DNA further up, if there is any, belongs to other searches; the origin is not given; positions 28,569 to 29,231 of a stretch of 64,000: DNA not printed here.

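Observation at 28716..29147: Antisense DUF2007-like small membrane protein embedded between prcA and pafA; palindromic CTAG shared stop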

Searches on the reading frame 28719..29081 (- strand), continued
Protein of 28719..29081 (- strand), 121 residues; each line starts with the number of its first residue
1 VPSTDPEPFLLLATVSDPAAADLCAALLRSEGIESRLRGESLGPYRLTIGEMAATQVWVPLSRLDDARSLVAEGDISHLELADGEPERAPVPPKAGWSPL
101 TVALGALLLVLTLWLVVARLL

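Call 30: find_homologous_proteins(query=A1, max_evalue=0.001)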
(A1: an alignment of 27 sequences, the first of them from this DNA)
Query A1 (27 sequences) (121 aa, profile of the alignment): 81 proteins with E <= 0.001 among 8000 candidates.
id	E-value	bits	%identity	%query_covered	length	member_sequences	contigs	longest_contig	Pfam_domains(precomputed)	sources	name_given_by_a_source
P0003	5.1e-53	196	79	82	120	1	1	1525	PF09413.16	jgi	jgi:hypothetical protein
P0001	3.6e-52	194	97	100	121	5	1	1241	PF09413.16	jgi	-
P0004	6.0e-52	193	77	83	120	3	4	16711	PF09413.16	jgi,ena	-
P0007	2.7e-51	191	72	90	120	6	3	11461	PF09413.16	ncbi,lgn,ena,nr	ncbi:MAG TPA: hypothetical protein VMX37_03640 [Acidimicrobiia bacterium]|nr:hypothetical protein [A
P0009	4.0e-51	190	78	68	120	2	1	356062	PF09413.16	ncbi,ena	-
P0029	5.0e-51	190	60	100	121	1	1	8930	PF09413.16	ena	-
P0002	7.2e-51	189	77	80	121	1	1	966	PF09413.16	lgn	-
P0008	2.4e-50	188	76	69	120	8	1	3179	PF09413.16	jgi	-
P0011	2.6e-50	188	77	68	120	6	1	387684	PF09413.16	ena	-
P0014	2.7e-50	187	75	70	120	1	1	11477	-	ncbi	-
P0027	6.5e-50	186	60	100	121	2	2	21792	PF09413.16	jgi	jgi:hypothetical protein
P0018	9.9e-50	186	76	68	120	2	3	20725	PF09413.16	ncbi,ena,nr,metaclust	ncbi:MAG: hypothetical protein A2V75_01030 [Actinobacteria bacterium RBG_16_70_17]|nr:MAG: hypotheti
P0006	1.7e-49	185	70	87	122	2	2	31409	PF09413.16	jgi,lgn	jgi:hypothetical protein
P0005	2.4e-49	184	77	80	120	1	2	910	PF09413.16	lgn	-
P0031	3.4e-49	184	63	97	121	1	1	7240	PF09413.16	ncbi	-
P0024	8.1e-49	183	62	81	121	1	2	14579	PF09413.16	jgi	jgi:hypothetical protein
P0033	8.0e-48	179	60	100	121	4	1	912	PF09413.16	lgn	-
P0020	1.8e-47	178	69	82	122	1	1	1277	PF09413.16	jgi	-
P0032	2.1e-47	178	60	100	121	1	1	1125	PF09413.16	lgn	-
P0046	2.5e-47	178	59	81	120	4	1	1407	PF09413.16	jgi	jgi:hypothetical protein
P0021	3.1e-47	178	73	71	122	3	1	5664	PF09413.16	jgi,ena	-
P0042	3.8e-47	177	74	55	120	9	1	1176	PF09413.16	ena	-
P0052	4.8e-47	177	59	81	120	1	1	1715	PF09413.16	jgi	jgi:hypothetical protein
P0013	1.0e-46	176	67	88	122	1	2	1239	PF09413.16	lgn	-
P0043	1.2e-46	176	60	80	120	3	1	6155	PF09413.16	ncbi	-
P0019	1.2e-46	176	68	82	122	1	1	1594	PF09413.16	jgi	jgi:hypothetical protein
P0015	1.3e-46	176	75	66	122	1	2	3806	PF09413.16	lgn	-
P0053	2.2e-46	175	55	96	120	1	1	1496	PF09413.16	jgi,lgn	jgi:hypothetical protein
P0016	2.3e-46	175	74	74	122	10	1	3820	PF09413.16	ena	-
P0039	2.4e-46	175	76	63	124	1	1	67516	PF09413.16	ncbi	ncbi:MAG: DUF2007 domain-containing protein [Actinomycetota bacterium]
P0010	2.6e-46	175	78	74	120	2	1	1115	PF09413.16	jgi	-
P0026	4.8e-46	174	73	71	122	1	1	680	PF09413.16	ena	-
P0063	1.4e-45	172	56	81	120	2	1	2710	PF09413.16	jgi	jgi:hypothetical protein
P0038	1.4e-45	172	56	100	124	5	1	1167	PF09413.16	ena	-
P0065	2.0e-45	172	67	55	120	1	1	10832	PF09413.16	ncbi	-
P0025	2.0e-45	172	69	82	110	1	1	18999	PF09413.16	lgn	-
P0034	2.7e-45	171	78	60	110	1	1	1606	PF09413.16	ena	-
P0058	3.6e-45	171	60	77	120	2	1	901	PF09413.16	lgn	-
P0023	9.8e-45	170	74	71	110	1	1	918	PF09413.16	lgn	-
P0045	1.5e-44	169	67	63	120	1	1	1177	PF09413.16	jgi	jgi:hypothetical protein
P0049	1.9e-44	169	59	81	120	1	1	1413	PF09413.16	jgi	jgi:hypothetical protein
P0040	3.4e-44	168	57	100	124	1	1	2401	PF09413.16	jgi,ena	-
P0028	3.6e-44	168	68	82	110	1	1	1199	PF09413.16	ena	-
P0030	5.4e-44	167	61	100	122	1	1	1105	PF09413.16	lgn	-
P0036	7.2e-44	167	72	67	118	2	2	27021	PF09413.16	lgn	-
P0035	1.5e-43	166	65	76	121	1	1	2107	PF09413.16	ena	-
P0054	2.0e-43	165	72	59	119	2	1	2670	PF09413.16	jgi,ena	-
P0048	2.7e-43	165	73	60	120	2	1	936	PF09413.16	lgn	-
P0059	2.9e-43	165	52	100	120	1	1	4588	PF09413.16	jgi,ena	-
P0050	3.4e-43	165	72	59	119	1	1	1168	PF09413.16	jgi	jgi:hypothetical protein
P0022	4.0e-42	161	76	70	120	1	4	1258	PF09413.16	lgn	-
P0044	2.4e-41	159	71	62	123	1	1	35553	PF09413.16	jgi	jgi:hypothetical protein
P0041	3.8e-41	158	63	71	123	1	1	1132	PF09413.16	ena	-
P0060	9.8e-41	157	74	54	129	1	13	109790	PF09413.16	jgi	jgi:hypothetical protein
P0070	2.1e-40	156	69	64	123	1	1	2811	PF09413.16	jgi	jgi:hypothetical protein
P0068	2.8e-40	155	48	100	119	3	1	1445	PF09413.16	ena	-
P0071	6.8e-40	154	60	78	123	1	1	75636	PF09413.16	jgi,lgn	-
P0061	8.9e-40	154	63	63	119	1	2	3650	PF09413.16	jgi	jgi:hypothetical protein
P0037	1.3e-39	153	58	92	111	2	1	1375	PF09413.16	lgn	-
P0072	4.7e-39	151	57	72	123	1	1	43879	PF09413.16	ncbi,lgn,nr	ncbi:MAG: DUF2007 domain-containing protein [Acidimicrobiia bacterium]|nr:DUF2007 domain-containing 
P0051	5.8e-39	151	62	69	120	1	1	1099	PF09413.16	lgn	-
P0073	1.4e-37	146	62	69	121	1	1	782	PF09413.16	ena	-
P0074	4.8e-37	145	69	54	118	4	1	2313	PF09413.16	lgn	-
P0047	4.1e-36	142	73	60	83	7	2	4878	PF09413.16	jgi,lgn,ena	-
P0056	2.2e-35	139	70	60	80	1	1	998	PF09413.16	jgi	jgi:hypothetical protein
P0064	4.2e-35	138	67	60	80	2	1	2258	PF09413.16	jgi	jgi:hypothetical protein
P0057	1.3e-34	137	72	59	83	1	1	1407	PF09413.16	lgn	-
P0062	1.6e-34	137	68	60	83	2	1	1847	PF09413.16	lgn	-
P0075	3.6e-34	135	55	91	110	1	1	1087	PF09413.16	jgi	jgi:hypothetical protein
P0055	7.0e-34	134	72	56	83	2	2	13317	PF09413.16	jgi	-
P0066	5.1e-31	125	75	53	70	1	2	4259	PF09413.16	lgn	-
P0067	6.2e-30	122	76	37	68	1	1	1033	PF09413.16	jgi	jgi:hypothetical protein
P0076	1.0e-27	115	54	70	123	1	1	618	PF09413.16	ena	-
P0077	1.6e-25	108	56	64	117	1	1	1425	PF09413.16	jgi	jgi:hypothetical protein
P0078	4.6e-25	106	56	59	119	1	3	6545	PF09413.16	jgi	jgi:hypothetical protein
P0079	9.7e-25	105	40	99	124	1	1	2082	PF09413.16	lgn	-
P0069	1.0e-24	105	73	53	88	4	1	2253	PF09413.16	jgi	jgi:hypothetical protein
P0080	1.5e-24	104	58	60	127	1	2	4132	PF09413.16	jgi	jgi:hypothetical protein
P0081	4.0e-24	103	54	56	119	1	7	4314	PF09413.16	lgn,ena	-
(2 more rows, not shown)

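Call 32: find_encoding_contigs(protein=P0079, flank=3000, max_places=2)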
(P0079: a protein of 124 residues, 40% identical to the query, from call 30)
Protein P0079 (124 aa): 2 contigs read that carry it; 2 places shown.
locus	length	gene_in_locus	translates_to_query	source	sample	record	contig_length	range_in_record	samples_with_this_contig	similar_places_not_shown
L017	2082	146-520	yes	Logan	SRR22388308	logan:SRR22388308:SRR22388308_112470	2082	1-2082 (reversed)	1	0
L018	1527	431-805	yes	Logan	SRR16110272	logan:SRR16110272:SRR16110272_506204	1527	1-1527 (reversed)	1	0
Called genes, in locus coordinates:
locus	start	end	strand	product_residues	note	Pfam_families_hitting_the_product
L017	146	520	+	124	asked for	PF09413:DUF2007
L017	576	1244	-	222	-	PF00227:Proteasome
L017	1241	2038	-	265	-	PF00227:Proteasome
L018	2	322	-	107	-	?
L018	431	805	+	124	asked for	PF09413:DUF2007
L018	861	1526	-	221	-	?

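Call 33: find_encoding_contigs(protein=P0078, flank=5000, max_places=2)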
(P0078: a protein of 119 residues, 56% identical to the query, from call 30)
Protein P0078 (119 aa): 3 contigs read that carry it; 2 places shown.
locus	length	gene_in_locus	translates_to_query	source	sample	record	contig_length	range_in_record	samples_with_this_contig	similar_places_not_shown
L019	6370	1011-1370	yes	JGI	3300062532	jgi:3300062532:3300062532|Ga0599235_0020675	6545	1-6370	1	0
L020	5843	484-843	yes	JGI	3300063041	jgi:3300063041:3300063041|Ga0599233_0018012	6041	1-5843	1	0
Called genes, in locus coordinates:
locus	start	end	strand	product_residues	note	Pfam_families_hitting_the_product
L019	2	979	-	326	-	?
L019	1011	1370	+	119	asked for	PF09413:DUF2007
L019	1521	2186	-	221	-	PF00227:Proteasome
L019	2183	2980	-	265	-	PF00227:Proteasome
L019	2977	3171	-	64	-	-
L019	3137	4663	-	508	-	PF03136:Pup_ligase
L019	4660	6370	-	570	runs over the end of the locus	PF13191:AAA_16 (faint), PF17758:Prot_ATP_ID_OB_N, PF16450:Prot_ATP_ID_OB_C, PF00004:AAA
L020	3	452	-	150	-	?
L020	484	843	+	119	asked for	PF09413:DUF2007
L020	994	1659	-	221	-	PF00227:Proteasome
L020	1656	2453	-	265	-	PF00227:Proteasome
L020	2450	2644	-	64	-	-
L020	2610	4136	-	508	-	PF03136:Pup_ligase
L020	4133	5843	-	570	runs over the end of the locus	PF13191:AAA_16 (faint), PF17758:Prot_ATP_ID_OB_N, PF16450:Prot_ATP_ID_OB_C, PF00004:AAA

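Call 49: find_homologous_proteins(query=A3, max_evalue=0.001)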
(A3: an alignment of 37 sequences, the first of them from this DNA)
Query A3 (37 sequences) (121 aa, profile of the alignment): 1751 proteins with E <= 0.001 among 8000 candidates; the best 120 are listed.
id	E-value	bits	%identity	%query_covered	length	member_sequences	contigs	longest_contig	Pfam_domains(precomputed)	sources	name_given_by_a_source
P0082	1.5e-32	129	52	48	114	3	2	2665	-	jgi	jgi:hypothetical protein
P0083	3.2e-32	128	51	42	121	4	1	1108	PF09413.16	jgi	jgi:hypothetical protein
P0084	3.9e-32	128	46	55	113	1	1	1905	PF09413.16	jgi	jgi:hypothetical protein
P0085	5.1e-32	128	53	47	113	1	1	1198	PF09413.16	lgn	-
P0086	5.4e-32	128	41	69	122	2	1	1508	PF09413.16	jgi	jgi:hypothetical protein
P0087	5.7e-32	128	32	88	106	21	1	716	PF09413.16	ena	-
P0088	2.1e-31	126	45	54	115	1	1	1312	PF09413.16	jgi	jgi:hypothetical protein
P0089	4.4e-31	125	38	50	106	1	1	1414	-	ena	-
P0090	4.6e-31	125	34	77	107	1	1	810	-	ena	-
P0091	4.9e-31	125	35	86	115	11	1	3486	-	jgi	jgi:hypothetical protein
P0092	4.9e-31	125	41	82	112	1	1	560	PF09413.16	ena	-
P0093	5.2e-31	124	41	62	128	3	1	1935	PF09413.16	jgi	jgi:hypothetical protein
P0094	5.6e-31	124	34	81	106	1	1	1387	PF09413.16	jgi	jgi:hypothetical protein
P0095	7.0e-31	124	50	51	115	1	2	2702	PF09413.16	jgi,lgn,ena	-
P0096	7.0e-31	124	45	54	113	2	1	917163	PF09413.16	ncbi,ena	-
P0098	8.4e-31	124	40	83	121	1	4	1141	PF09413.16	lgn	-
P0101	1.1e-30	123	30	83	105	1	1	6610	PF09413.16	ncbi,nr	ncbi:MAG: DUF2007 domain-containing protein [Actinomycetota bacterium]|nr:DUF2007 domain-containing 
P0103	1.2e-30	123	39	72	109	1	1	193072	-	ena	-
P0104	1.4e-30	123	33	84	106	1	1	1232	-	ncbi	-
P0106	1.4e-30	123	34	71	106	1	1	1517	PF09413.16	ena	-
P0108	1.5e-30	123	43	82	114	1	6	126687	PF09413.16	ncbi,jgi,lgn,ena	-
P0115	2.3e-30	122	34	88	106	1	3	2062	PF09413.16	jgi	jgi:hypothetical protein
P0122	3.1e-30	122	46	50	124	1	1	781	PF09413.16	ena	-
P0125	3.7e-30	122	36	84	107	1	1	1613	PF09413.16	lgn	-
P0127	4.0e-30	122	32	83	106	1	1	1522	-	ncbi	-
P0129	4.4e-30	122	32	88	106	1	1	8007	-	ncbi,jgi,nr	ncbi:MAG TPA: hypothetical protein VHT97_07905 [Acidimicrobiales bacterium]|jgi:hypothetical protein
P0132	4.8e-30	121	31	82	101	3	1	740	PF09413.16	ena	-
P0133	5.0e-30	121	34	67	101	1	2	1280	PF09413.16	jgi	-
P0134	5.1e-30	121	34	82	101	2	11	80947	-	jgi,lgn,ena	-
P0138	5.3e-30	121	37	49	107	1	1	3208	-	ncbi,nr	ncbi:MAG: hypothetical protein JO050_09760 [Acidimicrobiia bacterium]|nr:hypothetical protein [Acidi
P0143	5.8e-30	121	32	86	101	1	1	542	PF09413.16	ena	-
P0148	7.0e-30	121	32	82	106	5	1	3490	-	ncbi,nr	ncbi:MAG TPA: hypothetical protein VNT52_04295 [Acidimicrobiales bacterium]|nr:hypothetical protein 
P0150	7.6e-30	121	42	69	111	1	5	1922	PF09413.16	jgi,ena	jgi:hypothetical protein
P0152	8.1e-30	121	34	82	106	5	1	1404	PF09413.16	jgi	-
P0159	9.8e-30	120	34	63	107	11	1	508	PF09413.16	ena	-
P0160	9.9e-30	120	37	84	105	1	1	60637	-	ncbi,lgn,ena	-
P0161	1.0e-29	120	37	50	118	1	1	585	PF09413.16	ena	-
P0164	1.1e-29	120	42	65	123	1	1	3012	PF09413.16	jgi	jgi:hypothetical protein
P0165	1.1e-29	120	28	91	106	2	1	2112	PF09413.16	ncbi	-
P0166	1.2e-29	120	33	81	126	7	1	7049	PF09413.16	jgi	jgi:hypothetical protein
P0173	1.3e-29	120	34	80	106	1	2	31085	-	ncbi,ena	-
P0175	1.3e-29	120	34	83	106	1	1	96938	-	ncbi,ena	-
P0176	1.5e-29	120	48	48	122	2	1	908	PF09413.16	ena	-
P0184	1.9e-29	119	40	54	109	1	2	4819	PF09413.16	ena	-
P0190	2.1e-29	119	39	72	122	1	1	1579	PF09413.16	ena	-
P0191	2.2e-29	119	47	48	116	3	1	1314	PF09413.16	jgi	jgi:hypothetical protein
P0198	2.7e-29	119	35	83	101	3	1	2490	PF09413.16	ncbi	-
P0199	2.8e-29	119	48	48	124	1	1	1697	PF09413.16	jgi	jgi:hypothetical protein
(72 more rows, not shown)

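Call 51: list_cluster_members(proteins=[P0096, P0103, P0108, P0175, P0160, P0134, P0173, P0104, P0127, P0165])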
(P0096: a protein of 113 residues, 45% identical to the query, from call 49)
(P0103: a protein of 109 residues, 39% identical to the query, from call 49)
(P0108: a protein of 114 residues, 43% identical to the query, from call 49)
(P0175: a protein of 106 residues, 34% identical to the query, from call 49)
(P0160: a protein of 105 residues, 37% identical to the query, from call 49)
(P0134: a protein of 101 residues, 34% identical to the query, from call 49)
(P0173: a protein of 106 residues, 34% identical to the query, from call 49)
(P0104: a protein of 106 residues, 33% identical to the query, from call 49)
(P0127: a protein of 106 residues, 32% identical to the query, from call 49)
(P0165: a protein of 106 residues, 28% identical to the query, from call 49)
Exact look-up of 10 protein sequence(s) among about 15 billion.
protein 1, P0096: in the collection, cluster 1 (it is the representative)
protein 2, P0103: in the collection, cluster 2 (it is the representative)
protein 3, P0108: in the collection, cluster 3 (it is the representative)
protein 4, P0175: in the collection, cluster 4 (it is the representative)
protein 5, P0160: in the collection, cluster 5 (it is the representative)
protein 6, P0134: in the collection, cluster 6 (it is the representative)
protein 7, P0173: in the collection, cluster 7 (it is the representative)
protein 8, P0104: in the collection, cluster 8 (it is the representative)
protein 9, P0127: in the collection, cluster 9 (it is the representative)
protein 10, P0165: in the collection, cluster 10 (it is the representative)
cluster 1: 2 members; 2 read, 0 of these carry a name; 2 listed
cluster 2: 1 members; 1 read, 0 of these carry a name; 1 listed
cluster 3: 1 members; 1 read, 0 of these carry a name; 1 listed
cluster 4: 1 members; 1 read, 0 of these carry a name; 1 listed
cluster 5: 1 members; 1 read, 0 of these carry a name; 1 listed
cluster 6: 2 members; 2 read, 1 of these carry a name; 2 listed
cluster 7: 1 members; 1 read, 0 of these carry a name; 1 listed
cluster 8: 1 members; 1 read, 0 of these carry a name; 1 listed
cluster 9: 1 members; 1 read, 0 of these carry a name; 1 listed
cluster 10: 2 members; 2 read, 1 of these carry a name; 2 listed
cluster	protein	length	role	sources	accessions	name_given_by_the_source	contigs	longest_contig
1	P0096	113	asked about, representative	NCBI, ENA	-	-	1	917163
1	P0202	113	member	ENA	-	-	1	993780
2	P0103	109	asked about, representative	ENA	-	-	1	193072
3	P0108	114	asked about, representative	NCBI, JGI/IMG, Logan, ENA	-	-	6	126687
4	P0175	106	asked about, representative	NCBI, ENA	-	-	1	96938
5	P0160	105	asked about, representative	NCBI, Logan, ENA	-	-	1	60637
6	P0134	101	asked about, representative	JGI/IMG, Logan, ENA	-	-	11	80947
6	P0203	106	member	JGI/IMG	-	hypothetical protein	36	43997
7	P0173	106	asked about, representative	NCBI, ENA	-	-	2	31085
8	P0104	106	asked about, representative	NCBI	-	-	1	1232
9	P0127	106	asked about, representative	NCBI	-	-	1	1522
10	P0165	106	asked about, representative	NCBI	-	-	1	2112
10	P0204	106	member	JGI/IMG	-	hypothetical protein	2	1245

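Call 52: find_encoding_contigs(protein=P0096, flank=5000, max_places=1)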
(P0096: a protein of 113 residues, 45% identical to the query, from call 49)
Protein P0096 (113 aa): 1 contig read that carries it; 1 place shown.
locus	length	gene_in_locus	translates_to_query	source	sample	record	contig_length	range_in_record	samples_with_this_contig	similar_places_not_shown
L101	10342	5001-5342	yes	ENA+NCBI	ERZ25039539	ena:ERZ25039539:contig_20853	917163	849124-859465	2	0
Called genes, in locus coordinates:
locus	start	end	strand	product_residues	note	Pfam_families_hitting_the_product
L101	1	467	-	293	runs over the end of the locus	PF10502:Peptidase_S26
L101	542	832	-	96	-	PF25583:WCX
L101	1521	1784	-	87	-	PF25583:WCX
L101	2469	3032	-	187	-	PF12982:DUF3866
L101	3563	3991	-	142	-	PF03136:Pup_ligase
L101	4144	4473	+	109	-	-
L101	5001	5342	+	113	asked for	PF09413:DUF2007 (weak)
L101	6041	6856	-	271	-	-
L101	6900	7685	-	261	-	PF00106:adh_short, PF08659:KR (weak), PF13561:adh_short_C2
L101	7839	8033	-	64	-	-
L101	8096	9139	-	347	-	PF03136:Pup_ligase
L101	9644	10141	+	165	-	-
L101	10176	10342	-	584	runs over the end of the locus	PF13191:AAA_16 (faint), PF17758:Prot_ATP_ID_OB_N, PF16450:Prot_ATP_ID_OB_C, PF00004:AAA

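Call 53: find_encoding_contigs(protein=P0175, flank=5000, max_places=1)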
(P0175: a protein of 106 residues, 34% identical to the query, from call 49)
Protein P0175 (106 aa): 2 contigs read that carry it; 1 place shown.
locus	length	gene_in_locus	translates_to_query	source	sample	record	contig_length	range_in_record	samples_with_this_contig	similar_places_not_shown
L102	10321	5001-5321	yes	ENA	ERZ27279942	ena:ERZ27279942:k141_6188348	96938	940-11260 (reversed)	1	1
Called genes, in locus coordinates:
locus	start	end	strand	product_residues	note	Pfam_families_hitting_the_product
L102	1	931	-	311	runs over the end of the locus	PF19187:HTH_PafC, PF13280:WYL, PF25583:WCX (weak)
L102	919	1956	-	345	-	PF13280:WYL, PF25583:WCX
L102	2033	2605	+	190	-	-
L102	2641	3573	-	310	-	PF12982:DUF3866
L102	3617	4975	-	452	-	PF03136:Pup_ligase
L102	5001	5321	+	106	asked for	-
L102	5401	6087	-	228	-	PF00227:Proteasome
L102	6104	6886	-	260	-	PF00227:Proteasome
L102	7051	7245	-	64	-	PF05639:Pup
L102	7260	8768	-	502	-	PF03136:Pup_ligase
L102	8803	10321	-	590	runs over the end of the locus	PF17758:Prot_ATP_ID_OB_N, PF06068:TIP49 (faint), PF16450:Prot_ATP_ID_OB_C, PF13191:AAA_16 (weak), PF00004:AAA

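Call 56: search_protein_representatives(alignment_id=A1)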
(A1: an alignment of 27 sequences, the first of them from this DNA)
Query: 27 sequences, 121 profile positions. Proteins with E-value up to 0.001 (for the whole library): 309; up to 1e-10: 74; up to 1e-30: 1. The best 150 are listed.
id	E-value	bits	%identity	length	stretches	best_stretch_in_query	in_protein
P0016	7.4e-47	174.7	-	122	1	1-121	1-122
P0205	2.7e-27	111.6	-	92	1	11-91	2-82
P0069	3.3e-25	104.8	-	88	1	7-72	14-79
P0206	9.3e-25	103.4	-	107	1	11-112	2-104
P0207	4.0e-24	101.4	-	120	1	1-117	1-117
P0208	6.7e-24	100.6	-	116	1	1-115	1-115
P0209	9.4e-24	100.1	-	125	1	4-120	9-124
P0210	1.4e-23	99.6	-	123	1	4-115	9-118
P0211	5.9e-23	97.6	-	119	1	7-117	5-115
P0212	2.2e-22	95.7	-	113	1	5-114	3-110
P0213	3.5e-22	95.1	-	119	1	6-116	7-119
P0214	3.7e-22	95.0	-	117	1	4-120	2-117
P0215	7.0e-22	94.1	-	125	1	7-112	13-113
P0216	1.1e-21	93.5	-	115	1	11-120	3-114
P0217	1.1e-21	93.5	-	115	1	5-116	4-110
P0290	7.7e-09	52.0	-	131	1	4-118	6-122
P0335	3.9e-06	43.3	-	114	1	11-111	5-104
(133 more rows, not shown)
